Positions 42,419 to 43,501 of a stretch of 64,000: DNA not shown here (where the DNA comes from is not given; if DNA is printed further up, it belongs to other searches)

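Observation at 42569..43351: RNA polymerase alpha subunit without an alpha-CTD; Lys-rich tail instead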

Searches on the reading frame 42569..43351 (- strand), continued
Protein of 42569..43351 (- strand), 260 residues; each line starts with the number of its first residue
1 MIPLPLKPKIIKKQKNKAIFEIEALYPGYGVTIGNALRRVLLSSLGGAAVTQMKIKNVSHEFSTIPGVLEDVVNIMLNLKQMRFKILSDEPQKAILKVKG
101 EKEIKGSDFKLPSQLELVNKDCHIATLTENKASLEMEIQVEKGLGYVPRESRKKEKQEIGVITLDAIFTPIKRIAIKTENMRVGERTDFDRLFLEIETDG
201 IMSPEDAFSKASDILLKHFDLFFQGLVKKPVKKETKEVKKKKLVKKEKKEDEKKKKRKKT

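Call 31: list_cluster_members(proteins=[P0121, P0123, P0124, P0125, P0129, P0132, P0135, P0147, P0164, P0171])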
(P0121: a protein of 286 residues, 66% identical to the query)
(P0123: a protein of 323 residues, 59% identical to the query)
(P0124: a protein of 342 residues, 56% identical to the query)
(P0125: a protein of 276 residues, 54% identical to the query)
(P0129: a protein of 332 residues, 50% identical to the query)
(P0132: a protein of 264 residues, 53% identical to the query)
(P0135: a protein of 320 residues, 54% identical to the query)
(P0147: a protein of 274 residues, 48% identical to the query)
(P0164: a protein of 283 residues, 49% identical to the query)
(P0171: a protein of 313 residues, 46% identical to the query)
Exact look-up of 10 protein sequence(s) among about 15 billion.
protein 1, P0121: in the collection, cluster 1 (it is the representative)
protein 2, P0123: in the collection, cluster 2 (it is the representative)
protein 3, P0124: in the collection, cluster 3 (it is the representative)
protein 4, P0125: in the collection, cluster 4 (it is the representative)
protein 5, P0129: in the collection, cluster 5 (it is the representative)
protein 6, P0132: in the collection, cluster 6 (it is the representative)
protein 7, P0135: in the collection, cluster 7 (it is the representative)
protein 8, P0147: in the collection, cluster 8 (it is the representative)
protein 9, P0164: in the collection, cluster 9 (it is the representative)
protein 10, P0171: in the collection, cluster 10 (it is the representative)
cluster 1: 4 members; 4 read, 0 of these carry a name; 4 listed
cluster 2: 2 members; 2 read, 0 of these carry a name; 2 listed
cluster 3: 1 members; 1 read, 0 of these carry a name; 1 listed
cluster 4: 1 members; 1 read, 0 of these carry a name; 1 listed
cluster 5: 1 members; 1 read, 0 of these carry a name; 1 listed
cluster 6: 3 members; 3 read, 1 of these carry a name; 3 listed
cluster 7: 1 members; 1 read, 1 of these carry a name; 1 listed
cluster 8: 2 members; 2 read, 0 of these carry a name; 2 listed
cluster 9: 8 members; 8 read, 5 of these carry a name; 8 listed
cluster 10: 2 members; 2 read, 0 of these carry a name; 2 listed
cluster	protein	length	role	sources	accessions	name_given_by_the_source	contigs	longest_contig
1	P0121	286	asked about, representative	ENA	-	-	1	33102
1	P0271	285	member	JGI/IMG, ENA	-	-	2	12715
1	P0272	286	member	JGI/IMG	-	-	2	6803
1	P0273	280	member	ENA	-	-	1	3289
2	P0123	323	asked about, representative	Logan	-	-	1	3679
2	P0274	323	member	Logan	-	-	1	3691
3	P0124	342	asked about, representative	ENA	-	-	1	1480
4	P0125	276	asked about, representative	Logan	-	-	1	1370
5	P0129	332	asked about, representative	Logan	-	-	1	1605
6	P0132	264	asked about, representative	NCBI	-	-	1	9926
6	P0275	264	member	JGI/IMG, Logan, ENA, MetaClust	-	\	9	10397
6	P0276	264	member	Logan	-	-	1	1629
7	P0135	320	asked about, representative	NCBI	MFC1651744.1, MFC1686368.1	DNA-directed RNA polymerase subunit alpha [Patescibacteria group bacterium]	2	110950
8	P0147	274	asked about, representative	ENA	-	-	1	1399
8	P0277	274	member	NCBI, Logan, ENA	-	-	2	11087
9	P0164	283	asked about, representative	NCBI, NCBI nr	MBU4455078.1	DNA-directed RNA polymerase subunit alpha [Patescibacteria group bacterium]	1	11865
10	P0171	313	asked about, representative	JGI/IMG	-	-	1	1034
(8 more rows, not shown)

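Call 42: find_related_loci(query=A2, collection=genome_contigs, flank=4000)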
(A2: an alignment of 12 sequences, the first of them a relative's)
Query A2 (323 aa) in genome_contigs; peptide patterns used: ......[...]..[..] (x = any residue, [..] = any of these).
600 stretches matched a pattern (row limit reached: there are more); 598 encode a relative of the query (tblastn E <= 1e-3); the best 80 are kept; 80 distinct loci.
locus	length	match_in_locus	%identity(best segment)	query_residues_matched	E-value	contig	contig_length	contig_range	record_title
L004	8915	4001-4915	54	5-321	6e-108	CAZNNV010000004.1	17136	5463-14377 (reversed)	MAG TPA_asm: uncultured Candidatus Saccharibacteria bacterium isolate SRP050083_co1_313 genome assembly, contig: NODE_13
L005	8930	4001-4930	52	5-323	1e-102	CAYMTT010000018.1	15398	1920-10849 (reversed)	MAG TPA_asm: uncultured Candidatus Saccharibacteria bacterium isolate binchicken_co17_376 genome assembly, contig: NODE_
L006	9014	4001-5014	49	3-321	4e-101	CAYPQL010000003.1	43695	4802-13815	MAG TPA_asm: uncultured Candidatus Saccharibacteria bacterium isolate SRP256446_co1_206 genome assembly, contig: NODE_11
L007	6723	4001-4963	50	3-323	3e-101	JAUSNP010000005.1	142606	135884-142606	MAG: Candidatus Moraniibacteriota bacterium isolate E19_metabat.bin.91 E19_k141_499440, whole genome shotgun sequence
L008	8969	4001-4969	50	3-321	1e-100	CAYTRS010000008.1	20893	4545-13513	MAG TPA_asm: uncultured Bdellovibrionales bacterium isolate binchicken_co220_120 genome assembly, contig: NODE_1555_leng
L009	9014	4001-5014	47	3-321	5e-99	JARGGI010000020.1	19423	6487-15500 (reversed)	MAG: Patescibacteria group bacterium isolate C14-28 NODE_20_length_19423_cov_19.792050, whole genome shotgun sequence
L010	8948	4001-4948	48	5-321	7e-99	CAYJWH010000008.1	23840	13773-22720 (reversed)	MAG TPA_asm: uncultured Candidatus Saccharibacteria bacterium isolate ERP125453_co1_479 genome assembly, contig: NODE_19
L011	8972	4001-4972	48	3-323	4e-98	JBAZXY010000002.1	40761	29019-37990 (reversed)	MAG: Parcubacteria group bacterium isolate SO_2017_GW1_67 NODE_4538_length_40761_cov_3.695969_OW334_2017, whole genome s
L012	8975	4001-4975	49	1-322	8e-98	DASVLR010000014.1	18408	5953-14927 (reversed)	MAG TPA_asm: Candidatus Paceibacterota bacterium isolate SMAG_U3079 k141_199395, whole genome shotgun sequence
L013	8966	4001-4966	50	1-321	4e-96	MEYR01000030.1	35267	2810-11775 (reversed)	MAG: Candidatus Azambacteria bacterium RIFCSPLOWO2_01_FULL_44_84 rifcsplowo2_01_scaffold_4386, whole genome shotgun sequ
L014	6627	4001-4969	46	3-323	3e-93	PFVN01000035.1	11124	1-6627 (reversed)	MAG: Candidatus Moranbacteria bacterium CG_4_9_14_3_um_filter_42_9 CG_4_9_14_3_um_filter_150_scaffold_6440_c, whole geno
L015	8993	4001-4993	47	3-322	5e-93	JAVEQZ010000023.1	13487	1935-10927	MAG: Candidatus Moraniibacteriota bacterium isolate BF_dRep_41 NODE_14487_length_13487_cov_66.878593_Biofilm4, whole gen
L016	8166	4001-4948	47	5-321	2e-92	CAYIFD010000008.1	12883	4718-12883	MAG TPA_asm: uncultured Candidatus Saccharibacteria bacterium isolate ERP119705_co1_800 genome assembly, contig: NODE_62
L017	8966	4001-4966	48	1-321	9e-92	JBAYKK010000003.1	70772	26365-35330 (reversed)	MAG: Candidatus Paceibacterota bacterium isolate SO_2016_GW1_78 scaffold00837_OW334_2016, whole genome shotgun sequence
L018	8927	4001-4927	46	3-321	1e-90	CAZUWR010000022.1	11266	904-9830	MAG TPA_asm: uncultured Bdellovibrionales bacterium isolate SRP278252_co2_235 genome assembly, contig: NODE_12204_length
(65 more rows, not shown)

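Call 53: find_homologous_proteins(query=P0164, max_evalue=1e-10)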
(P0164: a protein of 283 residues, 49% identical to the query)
Query P0164 (283 aa): 8000 proteins with E <= 1e-10 among 8000 candidates; the best 120 are listed.
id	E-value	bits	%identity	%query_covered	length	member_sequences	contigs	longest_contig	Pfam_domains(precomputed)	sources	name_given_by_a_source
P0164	1.9e-174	596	100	100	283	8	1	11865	PF01000.32,PF01193.30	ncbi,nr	ncbi:DNA-directed RNA polymerase subunit alpha [Patescibacteria group bacterium]|nr:DNA-directed RNA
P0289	2.0e-166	570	96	100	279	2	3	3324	PF01000.32,PF01193.30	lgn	-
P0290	3.5e-154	530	94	81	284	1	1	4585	PF01000.32,PF01193.30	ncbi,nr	ncbi:MAG: DNA-directed RNA polymerase subunit alpha [bacterium]|nr:DNA-directed RNA polymerase subun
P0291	5.1e-149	513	87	100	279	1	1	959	PF01000.32,PF01193.30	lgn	-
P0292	4.6e-148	510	89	100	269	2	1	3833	PF01000.32,PF01193.30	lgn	-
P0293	2.1e-145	501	87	94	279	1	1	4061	PF01000.32,PF01193.30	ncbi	-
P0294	8.1e-139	480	90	80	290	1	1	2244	PF01000.32,PF01193.30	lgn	-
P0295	5.2e-117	408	70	100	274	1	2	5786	PF01000.32,PF01193.30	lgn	-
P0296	4.8e-116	405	79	80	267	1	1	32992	PF01000.32,PF01193.30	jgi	jgi:DNA-directed RNA polymerase subunit alpha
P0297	5.5e-116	405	75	84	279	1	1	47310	PF01000.32,PF01193.30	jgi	-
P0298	2.9e-115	402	78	80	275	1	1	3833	PF01000.32,PF01193.30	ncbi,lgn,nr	ncbi:MAG: DNA-directed RNA polymerase subunit alpha [Patescibacteria group bacterium]|nr:DNA-directe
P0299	7.5e-115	401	80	80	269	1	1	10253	PF01000.32,PF01193.30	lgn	-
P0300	2.2e-114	400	77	80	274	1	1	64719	PF01000.32,PF01193.30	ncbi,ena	-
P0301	8.3e-114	398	69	100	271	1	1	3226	PF01000.32,PF01193.30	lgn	-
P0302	1.1e-113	397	68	100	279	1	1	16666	PF01000.32,PF01193.30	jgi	-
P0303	1.7e-113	397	67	95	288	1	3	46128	PF01000.32,PF01193.30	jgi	-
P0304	5.9e-113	395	78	81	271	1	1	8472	PF01000.32,PF01193.30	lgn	-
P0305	5.9e-113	395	67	90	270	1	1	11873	PF01000.32,PF01193.30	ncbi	-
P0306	6.0e-113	395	68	100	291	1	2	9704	PF01000.32,PF01193.30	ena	-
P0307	9.0e-113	394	74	87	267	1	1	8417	PF01000.32,PF01193.30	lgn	-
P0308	1.6e-112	393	74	80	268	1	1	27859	PF01000.32,PF01193.30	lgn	-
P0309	1.8e-112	393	66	90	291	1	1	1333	PF01000.32,PF01193.30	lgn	-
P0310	2.0e-112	393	64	100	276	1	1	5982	PF01000.32,PF01193.30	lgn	-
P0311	2.5e-112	393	67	100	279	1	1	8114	PF01000.32,PF01193.30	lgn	-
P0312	3.0e-112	393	75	82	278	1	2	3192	PF01000.32,PF01193.30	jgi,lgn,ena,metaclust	metaclust:\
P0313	3.0e-112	393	67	100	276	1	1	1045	PF01000.32,PF01193.30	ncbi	-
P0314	7.6e-112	391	75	80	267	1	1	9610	PF01000.32,PF01193.30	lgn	-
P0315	9.6e-112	391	68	100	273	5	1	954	PF01000.32,PF01193.30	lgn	-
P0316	1.0e-111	391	66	100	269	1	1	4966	PF01000.32,PF01193.30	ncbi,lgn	-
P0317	1.1e-111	391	75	80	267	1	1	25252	PF01000.32,PF01193.30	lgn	-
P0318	1.1e-111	391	76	82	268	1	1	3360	PF01000.32,PF01193.30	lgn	-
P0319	1.5e-111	390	77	80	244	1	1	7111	PF01000.32,PF01193.30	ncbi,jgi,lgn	-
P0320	1.6e-111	390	66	100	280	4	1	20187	PF01000.32,PF01193.30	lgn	-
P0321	1.7e-111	390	73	89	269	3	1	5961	PF01000.32,PF01193.30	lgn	-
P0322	1.7e-111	390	76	80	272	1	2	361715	PF01000.32,PF01193.30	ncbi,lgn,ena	-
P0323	2.4e-111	390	76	80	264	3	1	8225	PF01000.32,PF01193.30,PF13656.12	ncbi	ncbi:MAG: DNA-directed RNA polymerase subunit alpha [Candidatus Falkowbacteria bacterium]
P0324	3.2e-111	389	70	92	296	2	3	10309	PF01000.32,PF01193.30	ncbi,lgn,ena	-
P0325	3.7e-111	389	67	100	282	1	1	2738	PF01000.32,PF01193.30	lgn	-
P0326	4.7e-111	389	65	100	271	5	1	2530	PF01000.32,PF01193.30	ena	-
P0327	5.1e-111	389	76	80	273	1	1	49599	PF01000.32,PF01193.30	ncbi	ncbi:MAG: DNA-directed RNA polymerase subunit alpha [Candidatus Falkowbacteria bacterium]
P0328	5.6e-111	388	65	100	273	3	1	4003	PF01000.32,PF01193.30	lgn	-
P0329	5.7e-111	388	76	80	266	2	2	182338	PF01000.32,PF01193.30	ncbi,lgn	-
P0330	5.7e-111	388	73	87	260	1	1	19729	PF01000.32,PF01193.30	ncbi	ncbi:MAG: DNA-directed RNA polymerase subunit alpha [Candidatus Falkowbacteria bacterium]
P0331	6.0e-111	388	71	86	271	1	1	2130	PF01000.32,PF01193.30,PF13656.12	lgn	-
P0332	8.8e-111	388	73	90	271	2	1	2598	PF01000.32,PF01193.30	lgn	-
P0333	1.1e-110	387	67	100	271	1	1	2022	PF01000.32,PF01193.30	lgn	-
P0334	1.3e-110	387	68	98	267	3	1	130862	PF01000.32,PF01193.30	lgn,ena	-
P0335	1.6e-110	387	74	83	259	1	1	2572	PF01000.32,PF01193.30,PF13656.12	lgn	-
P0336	1.9e-110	387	66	98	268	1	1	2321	PF01000.32,PF01193.30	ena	-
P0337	2.4e-110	386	76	80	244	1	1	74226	PF01000.32,PF01193.30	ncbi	-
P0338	2.4e-110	386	76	78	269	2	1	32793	PF01000.32,PF01193.30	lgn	-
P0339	3.4e-110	386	76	80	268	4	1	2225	PF01000.32,PF01193.30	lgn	-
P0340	4.8e-110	385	69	100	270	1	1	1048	PF01000.32,PF01193.30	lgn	-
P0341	4.9e-110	385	67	100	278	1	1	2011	PF01000.32,PF01193.30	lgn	-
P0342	5.4e-110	385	74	80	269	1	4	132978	PF01000.32,PF01193.30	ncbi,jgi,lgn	jgi:DNA-directed RNA polymerase subunit alpha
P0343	7.6e-110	385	66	100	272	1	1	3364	PF01000.32,PF01193.30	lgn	-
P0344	7.9e-110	385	65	100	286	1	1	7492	PF01000.32,PF01193.30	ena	-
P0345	9.5e-110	384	68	100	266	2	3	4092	PF01000.32,PF01193.30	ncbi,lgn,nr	ncbi:DNA-directed RNA polymerase subunit alpha [Patescibacteria group bacterium]|nr:DNA-directed RNA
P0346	9.8e-110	384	71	85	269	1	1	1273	PF01000.32,PF01193.30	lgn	-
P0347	9.9e-110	384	75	80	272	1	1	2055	PF01000.32,PF01193.30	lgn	-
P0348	9.9e-110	384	67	100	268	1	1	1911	PF01000.32,PF01193.30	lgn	-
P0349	1.1e-109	384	66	100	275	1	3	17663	PF01000.32,PF01193.30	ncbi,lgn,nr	ncbi:DNA-directed RNA polymerase subunit alpha [Candidatus Falkowbacteria bacterium]|nr:DNA-directed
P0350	1.2e-109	384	73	78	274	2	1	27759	PF01000.32,PF01193.30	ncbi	-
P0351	1.2e-109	384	65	100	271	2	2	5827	PF01000.32,PF01193.30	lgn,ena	-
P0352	1.4e-109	384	65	100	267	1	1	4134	PF01000.32,PF01193.30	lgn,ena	-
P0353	1.5e-109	384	65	100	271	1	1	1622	PF01000.32,PF01193.30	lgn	-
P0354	1.6e-109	384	70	87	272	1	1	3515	PF01000.32,PF01193.30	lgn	-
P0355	1.7e-109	384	72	81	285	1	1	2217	PF01000.32,PF01193.30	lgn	-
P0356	1.7e-109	383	66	100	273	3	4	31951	PF01000.32,PF01193.30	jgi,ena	jgi:DNA-directed RNA polymerase subunit alpha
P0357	1.9e-109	383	65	100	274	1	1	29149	PF01000.32,PF01193.30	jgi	-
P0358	1.9e-109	383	66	100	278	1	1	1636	PF01000.32,PF01193.30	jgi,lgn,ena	-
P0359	2.1e-109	383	65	100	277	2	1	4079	PF01000.32,PF01193.30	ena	-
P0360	2.5e-109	383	73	80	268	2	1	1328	PF01000.32,PF01193.30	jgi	jgi:DNA-directed RNA polymerase subunit alpha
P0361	3.1e-109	383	74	82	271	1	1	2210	PF01000.32,PF01193.30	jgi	-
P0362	3.3e-109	383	74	80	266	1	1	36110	PF01000.32,PF01193.30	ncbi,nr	ncbi:MAG: DNA-directed RNA polymerase subunit alpha [Patescibacteria group bacterium]|nr:DNA-directe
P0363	3.9e-109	382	70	89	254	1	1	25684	PF01000.32,PF01193.30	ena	-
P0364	4.0e-109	382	64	100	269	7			PF01000.32,PF01193.30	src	-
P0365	4.2e-109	382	65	100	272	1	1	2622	PF01000.32,PF01193.30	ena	-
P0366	4.2e-109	382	66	100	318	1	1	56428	PF01000.32,PF01193.30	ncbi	-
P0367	5.4e-109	382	66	100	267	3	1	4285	PF01000.32,PF01193.30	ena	-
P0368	6.0e-109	382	74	80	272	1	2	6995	PF01000.32,PF01193.30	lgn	-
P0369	6.6e-109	382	71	84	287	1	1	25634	PF01000.32,PF01193.30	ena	-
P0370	6.8e-109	382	67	100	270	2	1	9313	PF01000.32,PF01193.30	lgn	-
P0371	7.2e-109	381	74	80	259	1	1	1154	PF01000.32,PF01193.30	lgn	-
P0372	7.8e-109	381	65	100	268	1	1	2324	PF01000.32,PF01193.30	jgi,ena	-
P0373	1.2e-108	381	66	100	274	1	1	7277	PF01000.32,PF01193.30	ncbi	ncbi:MAG: DNA-directed RNA polymerase subunit alpha [Patescibacteria group bacterium]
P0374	1.3e-108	381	73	80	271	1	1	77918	PF01000.32,PF01193.30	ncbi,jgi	ncbi:MAG: DNA-directed RNA polymerase subunit alpha [Patescibacteria group bacterium]|jgi:DNA-direct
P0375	1.6e-108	380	65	100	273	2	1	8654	PF01000.32,PF01193.30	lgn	-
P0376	1.8e-108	380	70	89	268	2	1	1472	PF01000.32,PF01193.30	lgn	-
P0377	2.1e-108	380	64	100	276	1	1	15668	PF01000.32,PF01193.30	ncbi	-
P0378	2.1e-108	380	65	100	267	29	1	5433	PF01000.32,PF01193.30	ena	-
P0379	2.6e-108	380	70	87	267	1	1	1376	PF01000.32,PF01193.30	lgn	-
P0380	2.9e-108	379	75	83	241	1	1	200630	PF01000.32,PF01193.30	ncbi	-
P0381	3.4e-108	379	69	86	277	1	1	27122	PF01000.32,PF01193.30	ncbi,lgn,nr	ncbi:MAG: DNA-directed RNA polymerase subunit alpha [Patescibacteria group bacterium]|nr:DNA-directe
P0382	3.7e-108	379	76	80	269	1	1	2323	PF01000.32,PF01193.30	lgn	-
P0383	3.7e-108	379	73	80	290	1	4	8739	PF01000.32,PF01193.30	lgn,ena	-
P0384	4.1e-108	379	64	100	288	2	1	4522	PF01000.32,PF01193.30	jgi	-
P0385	4.3e-108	379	75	80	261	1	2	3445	PF01000.32,PF01193.30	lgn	-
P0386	5.2e-108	379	72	84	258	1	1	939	PF01000.32,PF01193.30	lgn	-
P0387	5.2e-108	379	67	100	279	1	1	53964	PF01000.32,PF01193.30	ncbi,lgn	-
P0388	5.9e-108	378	63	100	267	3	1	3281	PF01000.32,PF01193.30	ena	-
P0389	6.2e-108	378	64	100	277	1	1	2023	PF01000.32,PF01193.30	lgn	-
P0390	6.3e-108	378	65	100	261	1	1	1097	PF01000.32,PF01193.30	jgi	-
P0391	7.4e-108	378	72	80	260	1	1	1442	PF01000.32,PF01193.30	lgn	-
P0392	7.9e-108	378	64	100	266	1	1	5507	PF01000.32,PF01193.30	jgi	-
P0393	8.0e-108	378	74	80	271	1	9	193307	PF01000.32,PF01193.30,PF13656.12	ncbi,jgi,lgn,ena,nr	ncbi:DNA-directed RNA polymerase subunit alpha [Patescibacteria group bacterium]|nr:DNA-directed RNA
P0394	9.8e-108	378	74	78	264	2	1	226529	PF01000.32,PF01193.30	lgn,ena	-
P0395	1.0e-107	378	72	80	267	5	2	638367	PF01000.32,PF01193.30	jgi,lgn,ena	jgi:DNA-directed RNA polymerase subunit alpha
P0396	1.0e-107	378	75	80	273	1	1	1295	PF01000.32,PF01193.30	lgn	-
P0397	1.1e-107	378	74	82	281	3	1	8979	PF01000.32,PF01193.30,PF13656.12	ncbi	-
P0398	1.2e-107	377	74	80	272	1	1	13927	PF01000.32,PF01193.30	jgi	jgi:DNA-directed RNA polymerase subunit alpha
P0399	1.2e-107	377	66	100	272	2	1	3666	PF01000.32,PF01193.30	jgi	-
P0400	1.9e-107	377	66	100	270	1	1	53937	PF01000.32,PF01193.30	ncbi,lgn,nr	ncbi:MAG: DNA-directed RNA polymerase subunit alpha [bacterium]|nr:DNA-directed RNA polymerase subun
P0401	1.9e-107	377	63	100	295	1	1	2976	PF01000.32,PF01193.30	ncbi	ncbi:MAG: DNA-directed RNA polymerase subunit alpha [Patescibacteria group bacterium]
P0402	2.0e-107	377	73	86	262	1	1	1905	PF01000.32,PF01193.30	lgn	-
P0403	2.0e-107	377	65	100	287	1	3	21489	PF01000.32,PF01193.30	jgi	jgi:DNA-directed RNA polymerase subunit alpha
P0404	2.1e-107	377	66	100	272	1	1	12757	PF01000.32,PF01193.30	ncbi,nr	ncbi:MAG: DNA-directed RNA polymerase subunit alpha [bacterium]|nr:DNA-directed RNA polymerase subun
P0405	2.2e-107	377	71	82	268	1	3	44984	PF01000.32,PF01193.30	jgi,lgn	-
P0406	2.5e-107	376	74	80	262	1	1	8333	PF01000.32,PF01193.30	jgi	jgi:DNA-directed RNA polymerase subunit alpha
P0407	2.6e-107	376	71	88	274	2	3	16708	PF01000.32,PF01193.30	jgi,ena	-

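Call 59: predict_structure(alignment_id=A3)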
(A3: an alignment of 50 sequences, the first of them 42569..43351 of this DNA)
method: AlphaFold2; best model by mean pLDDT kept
length: 260 residues; sequences in the alignment: 50
mean_pLDDT: 74.5   pTM: 0.60
mean pLDDT of the five models: 74.5, 74.2, 72.7, 72.5, 71.6
residues with pLDDT >= 90: 17; 70-90: 165; 50-70: 52; < 50: 26
segments of 3 or more residues with pLDDT < 50: 231-251, 257-260
pLDDT, mean of each block of 10 residues (from residue 1): 67 88 79 88 76 72 65 84 79 84 83 81 81 82 64 62 69 87 72 87 88 88 76 40 44 48
secondary structure, 60 per line:
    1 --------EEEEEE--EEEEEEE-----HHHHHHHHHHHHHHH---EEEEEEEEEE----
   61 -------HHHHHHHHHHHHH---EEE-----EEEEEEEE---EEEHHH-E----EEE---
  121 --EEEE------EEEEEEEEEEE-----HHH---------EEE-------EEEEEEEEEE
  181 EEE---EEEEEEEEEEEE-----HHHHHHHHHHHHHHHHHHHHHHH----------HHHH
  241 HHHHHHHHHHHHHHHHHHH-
elements in order: E9-14 E17-23 H29-43 E47-56 H68-80 E84-86 E92-99 E103-105 E115-117 E123-126 E133-143 E161-163 E171-183 E187-198 H204-226 H237-259
